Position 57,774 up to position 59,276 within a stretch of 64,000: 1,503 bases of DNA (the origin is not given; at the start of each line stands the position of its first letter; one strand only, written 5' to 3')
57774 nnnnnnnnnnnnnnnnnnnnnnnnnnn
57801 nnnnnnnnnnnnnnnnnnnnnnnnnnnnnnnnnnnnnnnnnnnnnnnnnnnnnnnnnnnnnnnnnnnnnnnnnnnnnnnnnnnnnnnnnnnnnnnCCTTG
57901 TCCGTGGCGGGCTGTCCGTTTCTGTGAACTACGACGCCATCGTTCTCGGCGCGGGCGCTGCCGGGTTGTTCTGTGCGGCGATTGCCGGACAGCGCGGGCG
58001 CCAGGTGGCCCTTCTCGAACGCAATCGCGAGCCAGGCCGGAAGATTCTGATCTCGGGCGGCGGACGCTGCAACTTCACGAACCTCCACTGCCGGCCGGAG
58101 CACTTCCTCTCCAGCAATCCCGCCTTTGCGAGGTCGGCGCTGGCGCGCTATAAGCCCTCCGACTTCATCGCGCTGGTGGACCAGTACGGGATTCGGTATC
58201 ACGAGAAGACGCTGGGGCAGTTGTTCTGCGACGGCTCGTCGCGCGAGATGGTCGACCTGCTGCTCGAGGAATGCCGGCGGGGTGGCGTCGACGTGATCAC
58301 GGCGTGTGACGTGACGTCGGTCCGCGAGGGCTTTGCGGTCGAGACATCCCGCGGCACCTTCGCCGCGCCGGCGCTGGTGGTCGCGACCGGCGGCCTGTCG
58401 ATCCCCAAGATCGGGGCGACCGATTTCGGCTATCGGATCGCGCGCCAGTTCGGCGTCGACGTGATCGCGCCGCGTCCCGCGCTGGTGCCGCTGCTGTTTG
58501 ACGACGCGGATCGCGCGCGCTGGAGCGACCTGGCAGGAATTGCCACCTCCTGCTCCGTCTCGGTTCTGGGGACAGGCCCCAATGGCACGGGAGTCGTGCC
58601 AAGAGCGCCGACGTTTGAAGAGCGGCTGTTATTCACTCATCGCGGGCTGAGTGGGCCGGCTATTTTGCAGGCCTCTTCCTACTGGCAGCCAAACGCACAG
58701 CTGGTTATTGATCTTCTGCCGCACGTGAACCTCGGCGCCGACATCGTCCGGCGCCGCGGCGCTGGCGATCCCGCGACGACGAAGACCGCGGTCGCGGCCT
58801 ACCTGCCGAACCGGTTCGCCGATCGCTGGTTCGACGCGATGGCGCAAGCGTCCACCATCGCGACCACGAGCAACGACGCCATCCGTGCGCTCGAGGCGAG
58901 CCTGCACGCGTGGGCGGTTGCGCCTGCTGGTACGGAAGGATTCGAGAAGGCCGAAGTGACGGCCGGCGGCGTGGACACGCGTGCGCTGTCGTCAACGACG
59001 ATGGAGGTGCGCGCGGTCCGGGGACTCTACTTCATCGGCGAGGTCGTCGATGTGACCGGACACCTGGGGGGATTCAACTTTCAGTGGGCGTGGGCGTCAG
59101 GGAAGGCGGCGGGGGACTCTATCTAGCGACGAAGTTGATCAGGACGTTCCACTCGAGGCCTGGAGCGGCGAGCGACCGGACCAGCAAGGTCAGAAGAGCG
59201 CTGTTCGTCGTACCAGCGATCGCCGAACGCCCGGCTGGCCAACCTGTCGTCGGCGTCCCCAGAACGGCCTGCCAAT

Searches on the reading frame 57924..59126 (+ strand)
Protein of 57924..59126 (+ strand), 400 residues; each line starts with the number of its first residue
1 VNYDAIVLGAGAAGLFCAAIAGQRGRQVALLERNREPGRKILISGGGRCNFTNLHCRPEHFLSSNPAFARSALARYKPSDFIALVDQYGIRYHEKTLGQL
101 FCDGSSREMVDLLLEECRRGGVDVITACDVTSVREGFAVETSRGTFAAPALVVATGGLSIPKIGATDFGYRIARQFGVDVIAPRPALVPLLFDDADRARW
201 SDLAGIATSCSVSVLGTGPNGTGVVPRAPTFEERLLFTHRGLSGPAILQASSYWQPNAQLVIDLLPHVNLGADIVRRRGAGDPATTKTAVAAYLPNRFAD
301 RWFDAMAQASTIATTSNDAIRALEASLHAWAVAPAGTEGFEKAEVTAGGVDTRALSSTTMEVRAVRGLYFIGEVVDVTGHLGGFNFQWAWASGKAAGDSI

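Call 4: search_protein_families(library=ncbifam, proteins=[window:57924-59126:+])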
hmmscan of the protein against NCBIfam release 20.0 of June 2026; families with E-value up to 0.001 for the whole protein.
window:57924-59126:+ (400 aa): 22 families
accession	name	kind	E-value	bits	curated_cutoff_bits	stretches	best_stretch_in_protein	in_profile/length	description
TIGR00275.1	TIGR00275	subfamily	1e-113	380.2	183.8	1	6-397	2-400/401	aminoacetone oxidase family FAD-binding enzyme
TIGR03862.1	flavo_PP4765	subfamily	1e-12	47.6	242.65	1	26-399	2-370/376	TIGR03862 family flavoprotein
TIGR02032.1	GG-red-SF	subfamily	7.4e-08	32.4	158.8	1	3-163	1-153/297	geranylgeranyl reductase family protein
TIGR03197.1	MnmC_Cterm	equivalog_domain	5.8e-07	28.9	174.2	0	4-39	1-36/400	FAD-dependent 5-carboxymethylaminomethyl-2-thiouridine(34) oxidoreductase MnmC1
TIGR03364.1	HpnW_proposed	hypoth_equivalog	9.2e-07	28.2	285.1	1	3-37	1-35/365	TIGR03364 family FAD-dependent oxidoreductase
NF041853.1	hythiocyan_redase_MerA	equivalog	1.9e-06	27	650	0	2-36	3-37/440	hypothiocyanous acid reductase MerA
NF002480.1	PRK01747.1-1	equivalog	4.5e-06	25.4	540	1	4-40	250-286/645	bifunctional tRNA (5-methylaminomethyl-2-thiouridine)(34)-methyltransferase MnmC2/FAD-dependent 5-carboxymethylaminomethyl-2-thiouridine(34)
NF004991.0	PRK06370.1-3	subfamily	9e-06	24.5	620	1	2-36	35-69/509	FAD-containing oxidoreductase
TIGR03997.1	mycofact_OYE_2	equivalog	1.1e-05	24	793.15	1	6-44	383-421/645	mycofactocin system FadH/OYE family oxidoreductase 2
NF008425.0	PRK11259.1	equivalog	1.3e-05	24.3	257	0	1-37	3-39/377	N-methyl-L-tryptophan oxidase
NF045689.1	BCarotKetCrtO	equivalog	7.4e-05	21.5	1000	1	2-38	3-39/563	beta-carotene ketolase CrtO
TIGR01350.1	lipoamide_DH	equivalog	7.5e-05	21.6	408.8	1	2-35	1-34/461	dihydrolipoyl dehydrogenase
NF053676.1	4oxCHCAChcC1Cy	equivalog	8.4e-05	21.2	1000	1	2-60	1-59/528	4-oxocyclohexanecarboxylate 2-dehydrogenase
TIGR02352.1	thiamin_ThiO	equivalog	8.6e-05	21.8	250.8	0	106-159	150-207/351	glycine oxidase ThiO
NF004789.0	PRK06134.1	subfamily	0.00015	20.5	747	1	2-46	12-56/581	FAD-dependent oxidoreductase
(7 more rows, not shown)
